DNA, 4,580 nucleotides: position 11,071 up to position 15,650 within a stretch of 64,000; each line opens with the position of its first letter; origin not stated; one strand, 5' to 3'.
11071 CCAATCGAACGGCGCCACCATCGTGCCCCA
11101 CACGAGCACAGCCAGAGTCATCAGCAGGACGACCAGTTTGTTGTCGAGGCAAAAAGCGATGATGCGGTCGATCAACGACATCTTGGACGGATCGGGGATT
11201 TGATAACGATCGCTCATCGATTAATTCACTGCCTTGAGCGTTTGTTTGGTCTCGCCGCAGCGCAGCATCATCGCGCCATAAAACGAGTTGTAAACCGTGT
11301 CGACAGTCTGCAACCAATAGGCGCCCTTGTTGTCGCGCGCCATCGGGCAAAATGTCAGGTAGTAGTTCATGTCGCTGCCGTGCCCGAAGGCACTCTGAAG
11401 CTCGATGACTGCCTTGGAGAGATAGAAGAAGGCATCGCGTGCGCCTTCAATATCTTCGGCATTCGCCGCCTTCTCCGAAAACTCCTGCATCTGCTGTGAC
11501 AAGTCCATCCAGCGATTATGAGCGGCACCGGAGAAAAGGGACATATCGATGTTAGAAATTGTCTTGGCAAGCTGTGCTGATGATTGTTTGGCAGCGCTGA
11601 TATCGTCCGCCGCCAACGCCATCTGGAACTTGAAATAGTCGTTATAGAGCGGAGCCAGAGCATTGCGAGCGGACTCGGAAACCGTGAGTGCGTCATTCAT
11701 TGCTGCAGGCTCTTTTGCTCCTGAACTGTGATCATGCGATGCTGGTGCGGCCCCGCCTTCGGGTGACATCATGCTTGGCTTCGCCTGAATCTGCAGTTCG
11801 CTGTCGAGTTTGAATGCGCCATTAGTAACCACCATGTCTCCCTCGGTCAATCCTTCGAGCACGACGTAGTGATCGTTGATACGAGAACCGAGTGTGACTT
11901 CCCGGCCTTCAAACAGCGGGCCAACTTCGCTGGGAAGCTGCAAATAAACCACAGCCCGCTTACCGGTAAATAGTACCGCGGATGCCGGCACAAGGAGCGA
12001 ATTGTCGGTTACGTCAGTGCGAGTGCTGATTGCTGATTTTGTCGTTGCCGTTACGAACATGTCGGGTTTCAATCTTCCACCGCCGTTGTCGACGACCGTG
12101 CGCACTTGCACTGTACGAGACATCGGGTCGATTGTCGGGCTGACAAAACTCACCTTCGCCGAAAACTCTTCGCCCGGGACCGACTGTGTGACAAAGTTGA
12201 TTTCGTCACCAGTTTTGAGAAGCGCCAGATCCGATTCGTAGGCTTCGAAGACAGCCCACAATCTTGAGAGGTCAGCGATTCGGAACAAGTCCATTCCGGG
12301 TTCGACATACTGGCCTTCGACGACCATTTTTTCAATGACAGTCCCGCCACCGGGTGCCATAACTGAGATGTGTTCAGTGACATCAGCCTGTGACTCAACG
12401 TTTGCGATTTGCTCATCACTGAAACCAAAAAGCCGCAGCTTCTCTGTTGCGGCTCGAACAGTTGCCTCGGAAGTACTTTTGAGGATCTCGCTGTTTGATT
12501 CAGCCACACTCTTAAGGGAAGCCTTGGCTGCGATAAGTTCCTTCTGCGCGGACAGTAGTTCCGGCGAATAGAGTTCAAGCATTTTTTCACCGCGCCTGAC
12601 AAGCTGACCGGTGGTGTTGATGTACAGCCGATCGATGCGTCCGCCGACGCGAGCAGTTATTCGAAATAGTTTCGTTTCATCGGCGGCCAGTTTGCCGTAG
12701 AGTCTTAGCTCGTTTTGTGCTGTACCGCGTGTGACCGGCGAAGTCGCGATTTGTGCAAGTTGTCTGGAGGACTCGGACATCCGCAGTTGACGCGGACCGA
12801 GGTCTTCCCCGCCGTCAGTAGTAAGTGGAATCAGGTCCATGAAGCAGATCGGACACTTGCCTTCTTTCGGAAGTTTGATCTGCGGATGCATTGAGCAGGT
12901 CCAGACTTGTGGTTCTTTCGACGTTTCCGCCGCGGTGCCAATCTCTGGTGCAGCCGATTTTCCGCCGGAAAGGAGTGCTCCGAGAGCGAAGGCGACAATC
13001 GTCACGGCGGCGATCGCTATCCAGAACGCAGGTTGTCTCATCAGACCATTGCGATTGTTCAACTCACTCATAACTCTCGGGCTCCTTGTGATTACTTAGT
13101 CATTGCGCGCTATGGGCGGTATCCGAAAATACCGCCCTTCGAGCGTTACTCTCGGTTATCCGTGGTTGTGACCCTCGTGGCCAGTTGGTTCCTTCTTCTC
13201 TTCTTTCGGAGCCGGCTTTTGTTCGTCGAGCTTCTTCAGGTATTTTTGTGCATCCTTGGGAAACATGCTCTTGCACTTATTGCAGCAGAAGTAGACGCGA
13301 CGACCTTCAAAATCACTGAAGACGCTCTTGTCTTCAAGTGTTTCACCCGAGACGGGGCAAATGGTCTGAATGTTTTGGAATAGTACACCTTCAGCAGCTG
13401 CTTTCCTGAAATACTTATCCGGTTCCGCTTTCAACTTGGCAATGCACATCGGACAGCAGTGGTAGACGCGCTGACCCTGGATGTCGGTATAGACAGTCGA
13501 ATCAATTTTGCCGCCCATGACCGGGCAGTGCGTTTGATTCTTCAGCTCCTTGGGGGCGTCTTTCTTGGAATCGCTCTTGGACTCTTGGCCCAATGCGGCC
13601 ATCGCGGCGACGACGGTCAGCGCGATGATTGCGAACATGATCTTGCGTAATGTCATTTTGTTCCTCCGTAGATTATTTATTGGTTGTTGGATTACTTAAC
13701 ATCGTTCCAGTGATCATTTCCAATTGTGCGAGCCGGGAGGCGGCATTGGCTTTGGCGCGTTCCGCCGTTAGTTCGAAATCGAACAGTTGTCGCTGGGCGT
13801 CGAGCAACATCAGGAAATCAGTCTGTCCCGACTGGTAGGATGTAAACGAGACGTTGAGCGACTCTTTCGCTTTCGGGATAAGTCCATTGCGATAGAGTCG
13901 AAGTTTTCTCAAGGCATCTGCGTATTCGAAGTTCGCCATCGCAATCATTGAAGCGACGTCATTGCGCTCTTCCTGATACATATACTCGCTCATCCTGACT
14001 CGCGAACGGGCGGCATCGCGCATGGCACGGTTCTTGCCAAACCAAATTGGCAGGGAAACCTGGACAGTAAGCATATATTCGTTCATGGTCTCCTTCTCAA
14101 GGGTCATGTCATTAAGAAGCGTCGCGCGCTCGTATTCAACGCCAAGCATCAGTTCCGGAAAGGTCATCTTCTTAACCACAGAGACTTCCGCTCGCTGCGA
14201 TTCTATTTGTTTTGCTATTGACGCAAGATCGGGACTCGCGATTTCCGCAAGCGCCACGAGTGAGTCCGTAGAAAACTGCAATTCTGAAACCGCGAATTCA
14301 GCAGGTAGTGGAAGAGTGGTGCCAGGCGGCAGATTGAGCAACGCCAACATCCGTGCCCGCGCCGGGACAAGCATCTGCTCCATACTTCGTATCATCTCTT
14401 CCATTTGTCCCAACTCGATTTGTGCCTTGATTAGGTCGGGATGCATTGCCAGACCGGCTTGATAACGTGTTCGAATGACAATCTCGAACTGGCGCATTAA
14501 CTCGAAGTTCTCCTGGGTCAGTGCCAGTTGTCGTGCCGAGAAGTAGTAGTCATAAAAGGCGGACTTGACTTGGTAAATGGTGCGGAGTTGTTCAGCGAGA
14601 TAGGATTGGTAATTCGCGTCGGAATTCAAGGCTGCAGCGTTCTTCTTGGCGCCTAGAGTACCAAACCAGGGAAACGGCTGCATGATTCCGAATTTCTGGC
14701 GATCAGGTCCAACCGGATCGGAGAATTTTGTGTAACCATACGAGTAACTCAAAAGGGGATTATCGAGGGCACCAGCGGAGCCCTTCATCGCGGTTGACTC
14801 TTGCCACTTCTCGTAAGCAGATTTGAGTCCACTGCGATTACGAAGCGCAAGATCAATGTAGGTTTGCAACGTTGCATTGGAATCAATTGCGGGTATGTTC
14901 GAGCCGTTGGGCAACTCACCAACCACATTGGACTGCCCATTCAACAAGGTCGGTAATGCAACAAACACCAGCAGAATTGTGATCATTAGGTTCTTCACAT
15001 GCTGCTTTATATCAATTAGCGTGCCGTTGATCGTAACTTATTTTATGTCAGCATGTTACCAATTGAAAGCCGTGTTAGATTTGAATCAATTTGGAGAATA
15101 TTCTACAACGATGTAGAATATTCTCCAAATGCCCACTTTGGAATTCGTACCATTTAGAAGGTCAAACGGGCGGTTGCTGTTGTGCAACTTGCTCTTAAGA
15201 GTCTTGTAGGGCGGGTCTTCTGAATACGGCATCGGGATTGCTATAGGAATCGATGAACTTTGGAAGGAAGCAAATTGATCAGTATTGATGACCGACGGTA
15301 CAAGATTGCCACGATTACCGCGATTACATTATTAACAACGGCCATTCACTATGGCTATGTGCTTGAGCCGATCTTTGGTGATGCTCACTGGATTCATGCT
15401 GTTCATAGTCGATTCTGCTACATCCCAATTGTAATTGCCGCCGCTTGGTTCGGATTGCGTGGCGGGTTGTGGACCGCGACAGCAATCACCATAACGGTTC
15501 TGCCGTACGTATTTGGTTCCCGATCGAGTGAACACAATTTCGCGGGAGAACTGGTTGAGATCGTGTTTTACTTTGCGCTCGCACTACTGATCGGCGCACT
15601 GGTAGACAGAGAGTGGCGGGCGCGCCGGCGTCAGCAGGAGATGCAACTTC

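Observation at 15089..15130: Perfect 19-bp inverted repeat in the divergent metal-efflux / sigma-54 two-component intergenic region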

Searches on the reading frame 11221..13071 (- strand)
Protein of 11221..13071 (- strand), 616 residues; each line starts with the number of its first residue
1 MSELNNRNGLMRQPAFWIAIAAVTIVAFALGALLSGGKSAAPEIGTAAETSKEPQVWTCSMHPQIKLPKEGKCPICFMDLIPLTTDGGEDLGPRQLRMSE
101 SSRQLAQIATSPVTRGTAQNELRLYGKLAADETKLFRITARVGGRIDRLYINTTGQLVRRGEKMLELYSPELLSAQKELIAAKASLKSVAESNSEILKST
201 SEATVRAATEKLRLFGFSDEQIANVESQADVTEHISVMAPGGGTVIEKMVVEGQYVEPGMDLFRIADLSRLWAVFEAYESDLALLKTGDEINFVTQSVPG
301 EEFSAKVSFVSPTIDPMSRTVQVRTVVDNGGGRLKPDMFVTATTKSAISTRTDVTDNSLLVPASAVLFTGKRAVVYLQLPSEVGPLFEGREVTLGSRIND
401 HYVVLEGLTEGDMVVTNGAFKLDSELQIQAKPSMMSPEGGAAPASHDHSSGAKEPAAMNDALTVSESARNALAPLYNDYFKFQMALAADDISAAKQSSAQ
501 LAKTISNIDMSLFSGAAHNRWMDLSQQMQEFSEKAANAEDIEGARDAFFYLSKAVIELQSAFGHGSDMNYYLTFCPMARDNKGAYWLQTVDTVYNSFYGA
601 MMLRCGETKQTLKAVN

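Call 4: search_protein_families(library=pfam, proteins=[window:11221-13071:-])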
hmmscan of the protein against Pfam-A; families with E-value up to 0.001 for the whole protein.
window:11221-13071:- (616 aa): 5 families
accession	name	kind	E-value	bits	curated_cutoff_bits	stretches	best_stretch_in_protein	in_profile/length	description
PF16576.10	HlyD_D23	-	3.2e-71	239.5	30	1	119-340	3-214/214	Barrel-sandwich domain of CusB or HlyD membrane-fusion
PF13437.12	HlyD_3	-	8.8e-19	68.6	22.2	1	237-334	2-103/106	HlyD family secretion protein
PF11827.13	DUF3347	-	9.3e-19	68.5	25.5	1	475-566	1-92/93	Protein of unknown function (DUF3347)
PF19335.5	HMBD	-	7.5e-10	39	23.6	1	56-82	1-27/28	Heavy metal binding domain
PF16572.11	HlyD_D4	-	0.00029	21.1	26.4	0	165-227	2-51/55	Long alpha hairpin domain of cation efflux system protein, CusB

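Call 20: search_protein_families(library=ncbifam, proteins=[window:11221-13071:-], max_evalue=0.00001)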
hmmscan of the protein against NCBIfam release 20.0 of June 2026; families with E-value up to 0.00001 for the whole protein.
window:11221-13071:- (616 aa): 14 families
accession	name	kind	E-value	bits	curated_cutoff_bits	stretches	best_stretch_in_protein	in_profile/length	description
TIGR01730.1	RND_mfp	subfamily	1.9e-40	138.8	94.9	1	113-429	6-320/322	efflux RND transporter periplasmic adaptor subunit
TIGR00999.1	8a0102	subfamily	9.2e-40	136.5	319.3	1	202-422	71-270/271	CzcB/NccB family metal efflux transporter periplasmic adaptor subunit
NF007303.0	PRK09783.1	subfamily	2.4e-33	115.2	390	1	44-431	37-401/414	copper/silver efflux system membrane fusion protein CusB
NF045680.1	DiMtlExpIhpB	equivalog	1.9e-27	96.1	450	1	218-426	122-318/326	divalent metal ion exporter adaptor subunit IhpB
NF008606.0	PRK11578.1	equivalog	3e-09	36.5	342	1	233-417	182-363/371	macrolide transporter subunit MacA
NF045904.1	RND-peri-MexE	equivalog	3.7e-09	36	714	1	118-437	48-375/390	multidrug efflux RND transporter periplasmic adaptor subunit MexE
NF007362.0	PRK09859.1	equivalog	8.9e-09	34.9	738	1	307-431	256-372/385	multidrug transporter subunit MdtE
NF007132.1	PRK09578.1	equivalog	1.5e-08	33.8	512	0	305-446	259-389/396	MexX/AxyX family multidrug efflux RND transporter periplasmic adaptor subunit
NF002939.0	PRK03598.1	equivalog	1.7e-08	34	393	1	175-322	133-292/332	secretion protein HlyD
NF033138.2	RND-peri-MexC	equivalog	8.1e-08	31.8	625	1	223-432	160-373/375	MexC family multidrug efflux RND transporter periplasmic adaptor subunit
NF011604.1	PRK15030.1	equivalog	2.4e-07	30.1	765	1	304-433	257-378/397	multidrug efflux RND transporter periplasmic adaptor subunit AcrA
NF007785.0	PRK10476.1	equivalog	9.8e-07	27.9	376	0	214-309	188-283/347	multidrug transporter subunit MdtN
TIGR02971.1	heterocyst_DevB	subfamily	2e-06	27.4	129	1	104-311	77-279/327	ABC exporter membrane fusion protein, DevB family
TIGR00998.1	8a0101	subfamily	9.5e-06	24.8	390.8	0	174-309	150-280/334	EmrA/EmrK family multidrug efflux transporter periplasmic adaptor subunit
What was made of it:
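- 11221..13071 (-): CusB-like periplasmic adaptor with HMBD and DUF3347 domains. Calls 4, 20.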

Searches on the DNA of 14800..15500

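Call 18: search_rna_families(source=window, start=14800, end=15500, threshold=evalue, max_evalue=1)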
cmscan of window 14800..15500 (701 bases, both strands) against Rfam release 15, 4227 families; matches with E-value up to 1: 5.
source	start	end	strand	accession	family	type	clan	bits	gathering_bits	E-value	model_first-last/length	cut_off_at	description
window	15091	15128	+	RF04228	MIR6140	Gene; miRNA;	-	23.7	140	0.061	1-165/165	no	MIR6140 microRNA precursor family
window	15089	15129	+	RF04347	Plastid-ccsA-ndhD-2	Cis-reg;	-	23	51.5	0.06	1-53/53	no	Plastid-ccsA-ndhD-2 3UTR RNA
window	15089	15132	-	RF03640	mir-3747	Gene; miRNA;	-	22.1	63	0.079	1-67/67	no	mir-3747 microRNA precursor family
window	15087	15130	-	RF04130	MIR7996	Gene; miRNA;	-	18.7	119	0.99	1-190/190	no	MIR7996 microRNA precursor family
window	15091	15126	-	RF03339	mir-3047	Gene; miRNA;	-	18.6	53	0.88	1-61/61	no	mir-3047 microRNA precursor family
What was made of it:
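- On Any Rfam RNA family: All hits are generic hairpin matches (call 18).
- Generic hairpin models give weak Rfam hits (call 18). All Rfam hits are far below gathering scores and are miRNA or plastid hairpins (call 18).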
